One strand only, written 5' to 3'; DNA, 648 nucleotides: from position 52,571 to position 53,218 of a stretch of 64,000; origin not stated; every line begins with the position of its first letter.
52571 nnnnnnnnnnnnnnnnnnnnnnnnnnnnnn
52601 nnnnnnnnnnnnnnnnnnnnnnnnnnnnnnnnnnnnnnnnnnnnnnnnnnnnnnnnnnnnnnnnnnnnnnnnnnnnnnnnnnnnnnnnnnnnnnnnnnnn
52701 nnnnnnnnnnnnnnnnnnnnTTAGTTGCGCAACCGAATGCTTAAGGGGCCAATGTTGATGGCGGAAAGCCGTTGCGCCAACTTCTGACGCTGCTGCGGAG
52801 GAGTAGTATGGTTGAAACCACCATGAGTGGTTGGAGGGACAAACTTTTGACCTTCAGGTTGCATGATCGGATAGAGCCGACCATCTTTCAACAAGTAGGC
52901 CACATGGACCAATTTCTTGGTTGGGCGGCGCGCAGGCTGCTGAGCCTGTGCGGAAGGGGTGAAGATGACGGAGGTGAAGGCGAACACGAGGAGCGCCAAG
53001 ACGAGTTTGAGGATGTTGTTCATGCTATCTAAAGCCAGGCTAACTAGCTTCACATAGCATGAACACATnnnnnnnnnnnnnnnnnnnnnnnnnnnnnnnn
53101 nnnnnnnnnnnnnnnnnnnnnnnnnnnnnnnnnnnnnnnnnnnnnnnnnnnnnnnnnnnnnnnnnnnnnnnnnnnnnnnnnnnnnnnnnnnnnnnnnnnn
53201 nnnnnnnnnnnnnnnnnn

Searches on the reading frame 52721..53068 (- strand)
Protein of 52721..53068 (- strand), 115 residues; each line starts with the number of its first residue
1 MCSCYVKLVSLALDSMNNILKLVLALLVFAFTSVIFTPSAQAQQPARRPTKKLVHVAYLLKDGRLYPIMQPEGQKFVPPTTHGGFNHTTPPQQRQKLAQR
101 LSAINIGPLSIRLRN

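Call 3: search_protein_families(library=pfam, proteins=[window:52721-53068:-], max_evalue=1)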
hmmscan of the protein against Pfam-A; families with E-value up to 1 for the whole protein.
window:52721-53068:- (115 aa): 1 family
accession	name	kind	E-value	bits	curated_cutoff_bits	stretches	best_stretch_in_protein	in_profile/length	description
PF10880.13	DUF2673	-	0.13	12.9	20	1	16-52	1-34/82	Protein of unknown function (DUF2673)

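Call 57: search_protein_families(library=pfam, proteins=[window:52721-53068:-], max_evalue=0.1)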
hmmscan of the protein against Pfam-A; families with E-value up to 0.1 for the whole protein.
window:52721-53068:- (115 aa): 0 families
